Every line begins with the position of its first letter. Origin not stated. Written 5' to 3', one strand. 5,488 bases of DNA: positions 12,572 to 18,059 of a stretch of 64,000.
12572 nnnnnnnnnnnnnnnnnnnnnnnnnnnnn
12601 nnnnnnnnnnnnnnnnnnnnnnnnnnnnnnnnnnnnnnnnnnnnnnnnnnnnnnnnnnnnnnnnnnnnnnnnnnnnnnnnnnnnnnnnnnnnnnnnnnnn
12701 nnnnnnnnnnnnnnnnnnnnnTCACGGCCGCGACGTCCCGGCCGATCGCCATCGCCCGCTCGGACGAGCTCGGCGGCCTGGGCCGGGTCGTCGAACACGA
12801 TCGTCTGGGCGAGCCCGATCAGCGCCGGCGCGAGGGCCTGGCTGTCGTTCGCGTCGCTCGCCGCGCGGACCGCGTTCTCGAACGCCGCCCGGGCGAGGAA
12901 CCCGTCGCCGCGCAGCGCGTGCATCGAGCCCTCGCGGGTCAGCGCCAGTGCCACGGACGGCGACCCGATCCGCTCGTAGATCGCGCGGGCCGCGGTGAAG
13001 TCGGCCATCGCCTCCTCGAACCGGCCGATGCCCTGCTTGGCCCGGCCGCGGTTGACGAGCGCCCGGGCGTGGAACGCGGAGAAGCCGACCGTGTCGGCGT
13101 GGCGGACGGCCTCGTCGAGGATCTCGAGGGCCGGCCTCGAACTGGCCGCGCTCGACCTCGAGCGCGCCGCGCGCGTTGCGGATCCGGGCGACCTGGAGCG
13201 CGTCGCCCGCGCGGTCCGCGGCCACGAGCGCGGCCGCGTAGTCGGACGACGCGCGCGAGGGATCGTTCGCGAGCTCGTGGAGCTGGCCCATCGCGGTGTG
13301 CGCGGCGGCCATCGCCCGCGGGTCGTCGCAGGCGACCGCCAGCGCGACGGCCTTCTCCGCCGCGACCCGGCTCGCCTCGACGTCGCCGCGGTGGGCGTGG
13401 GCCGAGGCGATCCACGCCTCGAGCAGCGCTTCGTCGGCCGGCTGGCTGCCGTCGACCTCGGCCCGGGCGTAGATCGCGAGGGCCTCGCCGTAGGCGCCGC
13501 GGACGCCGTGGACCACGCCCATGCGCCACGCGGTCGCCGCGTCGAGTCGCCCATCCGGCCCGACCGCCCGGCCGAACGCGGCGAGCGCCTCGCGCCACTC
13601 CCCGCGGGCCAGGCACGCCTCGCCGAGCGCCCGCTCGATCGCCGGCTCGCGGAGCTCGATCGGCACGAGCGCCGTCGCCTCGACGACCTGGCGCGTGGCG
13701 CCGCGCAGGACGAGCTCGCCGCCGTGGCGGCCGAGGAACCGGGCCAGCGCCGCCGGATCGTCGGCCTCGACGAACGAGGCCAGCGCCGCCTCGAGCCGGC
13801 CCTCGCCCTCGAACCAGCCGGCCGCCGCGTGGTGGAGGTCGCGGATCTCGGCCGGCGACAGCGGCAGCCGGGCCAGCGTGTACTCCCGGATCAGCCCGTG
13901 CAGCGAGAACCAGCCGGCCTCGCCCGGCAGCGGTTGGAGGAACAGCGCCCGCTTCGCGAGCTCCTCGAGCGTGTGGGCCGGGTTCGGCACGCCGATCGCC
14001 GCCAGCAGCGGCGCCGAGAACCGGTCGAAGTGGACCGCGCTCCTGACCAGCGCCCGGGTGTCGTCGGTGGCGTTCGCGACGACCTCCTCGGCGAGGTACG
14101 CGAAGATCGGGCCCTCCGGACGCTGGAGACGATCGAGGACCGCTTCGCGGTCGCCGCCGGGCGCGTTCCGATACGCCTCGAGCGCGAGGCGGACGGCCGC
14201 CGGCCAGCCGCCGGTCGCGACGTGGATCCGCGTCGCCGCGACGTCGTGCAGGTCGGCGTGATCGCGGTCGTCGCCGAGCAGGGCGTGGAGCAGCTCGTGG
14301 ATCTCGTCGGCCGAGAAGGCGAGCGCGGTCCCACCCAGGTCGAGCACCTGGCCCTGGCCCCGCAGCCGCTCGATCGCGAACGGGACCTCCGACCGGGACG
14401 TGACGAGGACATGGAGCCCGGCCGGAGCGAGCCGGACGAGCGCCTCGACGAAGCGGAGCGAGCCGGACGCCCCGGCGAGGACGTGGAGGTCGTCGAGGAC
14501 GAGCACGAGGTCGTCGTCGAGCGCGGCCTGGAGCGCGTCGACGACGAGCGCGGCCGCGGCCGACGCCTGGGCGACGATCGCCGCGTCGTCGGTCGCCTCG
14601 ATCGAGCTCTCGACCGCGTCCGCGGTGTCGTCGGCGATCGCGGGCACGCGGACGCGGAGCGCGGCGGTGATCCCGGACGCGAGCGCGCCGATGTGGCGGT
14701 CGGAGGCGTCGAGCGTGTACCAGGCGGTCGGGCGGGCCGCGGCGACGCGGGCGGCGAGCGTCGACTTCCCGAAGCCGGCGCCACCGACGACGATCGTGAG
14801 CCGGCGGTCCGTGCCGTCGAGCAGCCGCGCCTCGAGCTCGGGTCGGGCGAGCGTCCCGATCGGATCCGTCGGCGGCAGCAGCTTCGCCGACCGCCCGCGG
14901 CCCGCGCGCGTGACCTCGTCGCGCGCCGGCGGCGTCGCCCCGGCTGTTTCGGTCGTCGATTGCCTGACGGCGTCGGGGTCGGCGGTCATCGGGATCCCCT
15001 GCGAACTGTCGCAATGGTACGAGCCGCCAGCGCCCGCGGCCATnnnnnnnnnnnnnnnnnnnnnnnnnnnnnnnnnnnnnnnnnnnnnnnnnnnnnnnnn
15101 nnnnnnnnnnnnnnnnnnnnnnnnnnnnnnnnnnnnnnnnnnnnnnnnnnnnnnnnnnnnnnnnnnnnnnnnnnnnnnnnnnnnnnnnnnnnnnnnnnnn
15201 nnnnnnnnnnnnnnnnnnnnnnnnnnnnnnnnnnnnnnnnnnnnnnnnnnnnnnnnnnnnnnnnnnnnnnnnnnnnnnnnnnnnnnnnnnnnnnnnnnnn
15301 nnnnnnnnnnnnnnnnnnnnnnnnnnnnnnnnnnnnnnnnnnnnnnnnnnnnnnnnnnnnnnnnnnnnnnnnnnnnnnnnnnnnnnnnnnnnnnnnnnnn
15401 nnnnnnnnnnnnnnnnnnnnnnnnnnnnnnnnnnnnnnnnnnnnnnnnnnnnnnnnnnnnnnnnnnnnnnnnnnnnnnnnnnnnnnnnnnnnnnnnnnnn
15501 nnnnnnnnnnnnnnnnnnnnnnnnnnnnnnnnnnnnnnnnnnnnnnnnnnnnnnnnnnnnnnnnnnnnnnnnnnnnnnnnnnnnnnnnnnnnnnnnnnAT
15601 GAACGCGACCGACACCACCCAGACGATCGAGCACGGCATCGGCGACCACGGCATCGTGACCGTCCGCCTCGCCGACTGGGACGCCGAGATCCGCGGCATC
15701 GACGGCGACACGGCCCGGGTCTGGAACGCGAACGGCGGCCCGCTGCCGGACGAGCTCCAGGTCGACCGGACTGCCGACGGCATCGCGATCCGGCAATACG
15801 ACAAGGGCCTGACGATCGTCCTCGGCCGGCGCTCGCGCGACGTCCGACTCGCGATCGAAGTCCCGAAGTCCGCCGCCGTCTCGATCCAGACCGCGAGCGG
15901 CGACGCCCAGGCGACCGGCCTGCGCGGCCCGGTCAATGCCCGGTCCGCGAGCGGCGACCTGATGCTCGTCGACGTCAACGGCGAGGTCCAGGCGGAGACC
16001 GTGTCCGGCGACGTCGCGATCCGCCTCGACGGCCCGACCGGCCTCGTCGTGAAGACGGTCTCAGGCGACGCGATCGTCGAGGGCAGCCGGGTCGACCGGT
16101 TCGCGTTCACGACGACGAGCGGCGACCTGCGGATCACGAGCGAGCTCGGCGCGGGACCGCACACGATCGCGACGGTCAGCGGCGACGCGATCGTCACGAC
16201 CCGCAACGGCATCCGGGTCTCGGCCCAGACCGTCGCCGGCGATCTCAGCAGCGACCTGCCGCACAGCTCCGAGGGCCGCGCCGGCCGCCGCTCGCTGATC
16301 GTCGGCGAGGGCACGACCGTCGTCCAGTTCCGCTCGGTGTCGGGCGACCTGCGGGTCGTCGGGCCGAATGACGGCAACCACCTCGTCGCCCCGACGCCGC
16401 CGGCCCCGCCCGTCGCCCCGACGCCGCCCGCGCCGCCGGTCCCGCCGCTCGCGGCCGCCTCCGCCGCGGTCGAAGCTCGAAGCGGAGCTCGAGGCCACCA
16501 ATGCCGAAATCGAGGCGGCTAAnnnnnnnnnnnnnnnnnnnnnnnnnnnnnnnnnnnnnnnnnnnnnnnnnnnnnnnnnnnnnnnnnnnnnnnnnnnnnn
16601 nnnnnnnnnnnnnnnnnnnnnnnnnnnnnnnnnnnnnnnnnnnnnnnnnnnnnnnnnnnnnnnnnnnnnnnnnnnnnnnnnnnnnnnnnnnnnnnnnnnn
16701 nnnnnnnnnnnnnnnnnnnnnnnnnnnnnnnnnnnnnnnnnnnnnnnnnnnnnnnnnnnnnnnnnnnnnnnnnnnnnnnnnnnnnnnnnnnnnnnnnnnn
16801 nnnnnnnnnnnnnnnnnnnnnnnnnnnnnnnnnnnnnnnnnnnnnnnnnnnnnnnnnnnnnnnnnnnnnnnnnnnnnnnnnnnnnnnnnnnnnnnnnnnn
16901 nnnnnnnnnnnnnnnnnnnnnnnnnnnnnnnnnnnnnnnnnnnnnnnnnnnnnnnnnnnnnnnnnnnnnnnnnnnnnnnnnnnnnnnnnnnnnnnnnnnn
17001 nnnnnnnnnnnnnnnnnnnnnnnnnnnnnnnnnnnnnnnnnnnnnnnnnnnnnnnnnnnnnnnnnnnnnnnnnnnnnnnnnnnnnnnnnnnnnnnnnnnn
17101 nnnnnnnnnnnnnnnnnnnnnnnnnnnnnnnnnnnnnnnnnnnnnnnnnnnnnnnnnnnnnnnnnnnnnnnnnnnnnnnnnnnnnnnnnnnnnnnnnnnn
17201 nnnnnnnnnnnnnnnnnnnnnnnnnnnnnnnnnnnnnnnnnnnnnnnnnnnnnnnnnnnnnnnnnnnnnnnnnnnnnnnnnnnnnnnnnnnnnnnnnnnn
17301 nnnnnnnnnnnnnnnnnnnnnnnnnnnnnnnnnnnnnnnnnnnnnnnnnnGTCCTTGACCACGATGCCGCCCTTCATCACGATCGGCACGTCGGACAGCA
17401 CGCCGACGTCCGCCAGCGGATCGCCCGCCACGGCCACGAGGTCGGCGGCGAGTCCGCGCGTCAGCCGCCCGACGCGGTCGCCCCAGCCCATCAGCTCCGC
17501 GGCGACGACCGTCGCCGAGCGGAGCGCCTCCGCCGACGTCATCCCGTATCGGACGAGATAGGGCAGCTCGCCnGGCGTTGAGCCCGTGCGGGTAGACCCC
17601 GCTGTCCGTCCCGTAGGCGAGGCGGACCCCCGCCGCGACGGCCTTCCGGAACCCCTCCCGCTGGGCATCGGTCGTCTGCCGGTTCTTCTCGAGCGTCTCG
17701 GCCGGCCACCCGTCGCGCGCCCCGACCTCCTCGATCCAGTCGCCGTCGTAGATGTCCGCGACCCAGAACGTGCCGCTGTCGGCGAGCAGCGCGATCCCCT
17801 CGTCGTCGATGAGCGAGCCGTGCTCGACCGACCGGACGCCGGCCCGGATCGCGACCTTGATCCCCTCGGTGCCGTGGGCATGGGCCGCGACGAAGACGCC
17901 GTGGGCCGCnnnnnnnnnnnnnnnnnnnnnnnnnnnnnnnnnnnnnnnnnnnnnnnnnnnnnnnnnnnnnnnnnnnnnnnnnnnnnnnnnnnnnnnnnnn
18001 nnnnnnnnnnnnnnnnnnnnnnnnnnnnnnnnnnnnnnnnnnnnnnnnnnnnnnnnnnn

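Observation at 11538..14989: Giant regulator with an unusual domain order, NTPase-TPR then SARP (wHTH+BTAD) at the C-terminus, riddled with frameshifts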

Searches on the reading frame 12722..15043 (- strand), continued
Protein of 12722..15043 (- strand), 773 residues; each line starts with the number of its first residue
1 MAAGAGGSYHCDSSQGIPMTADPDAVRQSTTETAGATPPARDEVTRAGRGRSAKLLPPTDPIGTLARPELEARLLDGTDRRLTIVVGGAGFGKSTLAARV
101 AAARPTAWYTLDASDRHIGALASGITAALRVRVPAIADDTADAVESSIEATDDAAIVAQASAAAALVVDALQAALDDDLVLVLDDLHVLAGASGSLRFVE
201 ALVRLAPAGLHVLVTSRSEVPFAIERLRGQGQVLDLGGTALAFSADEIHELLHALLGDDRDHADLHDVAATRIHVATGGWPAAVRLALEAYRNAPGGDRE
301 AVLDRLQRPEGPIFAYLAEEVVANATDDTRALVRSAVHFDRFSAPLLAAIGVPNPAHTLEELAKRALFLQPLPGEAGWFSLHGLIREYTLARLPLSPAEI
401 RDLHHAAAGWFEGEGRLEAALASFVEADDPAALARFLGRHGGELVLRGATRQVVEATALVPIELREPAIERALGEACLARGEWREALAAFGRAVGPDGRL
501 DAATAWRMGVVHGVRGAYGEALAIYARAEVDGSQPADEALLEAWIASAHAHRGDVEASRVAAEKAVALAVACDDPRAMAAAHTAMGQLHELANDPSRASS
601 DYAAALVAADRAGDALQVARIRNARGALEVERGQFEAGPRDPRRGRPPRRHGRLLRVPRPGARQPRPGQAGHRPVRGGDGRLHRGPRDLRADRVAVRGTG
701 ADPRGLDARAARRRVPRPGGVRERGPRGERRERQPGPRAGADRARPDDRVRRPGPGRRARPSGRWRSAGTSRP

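Call 65: search_protein_families(library=pfam, proteins=[L035:5541-6515:+, L035:6996-8492:+, L035:8489-9088:-, L035:9090-9917:-, L035:12948-13691:-, L035:12973-13752:+, L035:13766-14635:-, L068:6886-8331:+, L068:8341-9330:+, L068:15631-16848:+], max_evalue=0.0001)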
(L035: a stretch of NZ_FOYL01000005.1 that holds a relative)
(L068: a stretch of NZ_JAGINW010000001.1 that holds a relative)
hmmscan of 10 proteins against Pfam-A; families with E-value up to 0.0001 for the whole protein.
L035:5541-6515:+ (324 aa): 2 families
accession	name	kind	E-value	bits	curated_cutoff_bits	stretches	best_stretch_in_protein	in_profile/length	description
PF03401.19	TctC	-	1.2e-25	91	27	1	54-322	3-274/274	Tripartite tricarboxylate transporter family receptor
PF12974.12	Phosphonate-bd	-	2.6e-06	27.4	27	1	129-234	87-191/242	ABC transporter, phosphonate, periplasmic substrate-binding protein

L035:6996-8492:+ (498 aa): 1 family
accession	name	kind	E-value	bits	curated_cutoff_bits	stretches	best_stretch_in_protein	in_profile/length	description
PF01970.21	TctA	-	3.4e-154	514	28.9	1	20-437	1-422/423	Tripartite tricarboxylate transporter TctA family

L035:8489-9088:- (199 aa): 2 families
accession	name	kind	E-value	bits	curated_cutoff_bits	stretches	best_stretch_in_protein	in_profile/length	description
PF00440.29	TetR_N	-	1.6e-18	66.7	24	1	22-65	1-44/47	Bacterial regulatory proteins, tetR family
PF17754.6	TetR_C_14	-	4.2e-07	30.3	22.7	1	88-197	2-107/112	MftR C-terminal domain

L035:9090-9917:- (275 aa): 4 families
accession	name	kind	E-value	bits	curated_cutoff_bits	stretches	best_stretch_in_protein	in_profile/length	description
PF00106.31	adh_short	-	6.4e-41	140.4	26.6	1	20-208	1-190/195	short chain dehydrogenase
PF13561.12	adh_short_C2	-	6.5e-25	88.5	27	1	26-206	1-182/236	Enoyl-(Acyl carrier protein) reductase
PF08659.16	KR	-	8.1e-17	62.1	22.6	1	21-196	2-174/180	KR domain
PF01370.27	Epimerase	-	1.5e-05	25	20.9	1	22-158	1-119/240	NAD dependent epimerase/dehydratase family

L035:12948-13691:- (247 aa): 0 families

L035:12973-13752:+ (259 aa): 0 families

L035:13766-14635:- (289 aa): 1 family
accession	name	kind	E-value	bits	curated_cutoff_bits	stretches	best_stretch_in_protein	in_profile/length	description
PF00353.25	HemolysinCabind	-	3.4e-10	40.1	23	1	242-275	2-35/36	RTX calcium-binding nonapeptide repeat (4 copies)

L068:6886-8331:+ (481 aa): 2 families
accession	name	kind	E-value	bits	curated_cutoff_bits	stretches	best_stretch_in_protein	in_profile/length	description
PF01979.26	Amidohydro_1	-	1.9e-26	93.6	25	1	70-456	1-345/345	Amidohydrolase family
PF07969.17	Amidohydro_3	-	1.4e-16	61.5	29.7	2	376-457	405-472/472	Amidohydrolase family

L068:8341-9330:+ (329 aa): 1 family
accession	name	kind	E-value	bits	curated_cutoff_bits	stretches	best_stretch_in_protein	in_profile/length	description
PF00296.26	Bac_luciferase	-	2.9e-55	188.3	27.9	1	1-305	1-314/314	Luciferase-like monooxygenase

L068:15631-16848:+ (405 aa): 1 family
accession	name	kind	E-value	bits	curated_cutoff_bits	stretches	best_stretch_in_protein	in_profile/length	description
PF00202.27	Aminotran_3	-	6.5e-120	400.9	30.5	1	23-403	3-403/403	Aminotransferase class-III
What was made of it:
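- Tried and rejected: No regulon can be inferred (call 65).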

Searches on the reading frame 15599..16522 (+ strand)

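Call 68: search_protein_families(library=pfam, proteins=[window:15599-16522:+], max_evalue=0.001)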
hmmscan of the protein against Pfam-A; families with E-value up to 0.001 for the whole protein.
window:15599-16522:+ (307 aa): 1 family
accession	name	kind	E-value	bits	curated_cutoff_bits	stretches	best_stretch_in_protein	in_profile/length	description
PF13349.12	DUF4097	-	2.7e-17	63.4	22.9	1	57-253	39-246/247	Toastrack DUF4097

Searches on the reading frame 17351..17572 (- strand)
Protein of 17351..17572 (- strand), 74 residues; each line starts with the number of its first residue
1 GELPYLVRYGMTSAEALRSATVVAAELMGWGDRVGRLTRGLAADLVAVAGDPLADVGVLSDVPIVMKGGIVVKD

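Call 68: search_protein_families(library=pfam, proteins=[window:17351-17572:-], max_evalue=0.001)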
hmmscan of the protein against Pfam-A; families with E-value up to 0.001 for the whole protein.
window:17351-17572:- (74 aa): 1 family
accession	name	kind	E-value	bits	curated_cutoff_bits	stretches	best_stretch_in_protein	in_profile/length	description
PF01979.26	Amidohydro_1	-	7.5e-11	42.3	25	1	3-69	264-342/345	Amidohydrolase family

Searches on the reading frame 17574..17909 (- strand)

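Call 68: search_protein_families(library=pfam, proteins=[window:17574-17909:-], max_evalue=0.001)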
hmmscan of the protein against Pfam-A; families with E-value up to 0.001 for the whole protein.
window:17574-17909:- (112 aa): 1 family
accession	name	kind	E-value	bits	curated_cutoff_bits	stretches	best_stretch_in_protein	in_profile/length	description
PF01979.26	Amidohydro_1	-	9.6e-10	38.6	25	1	2-105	146-256/345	Amidohydrolase family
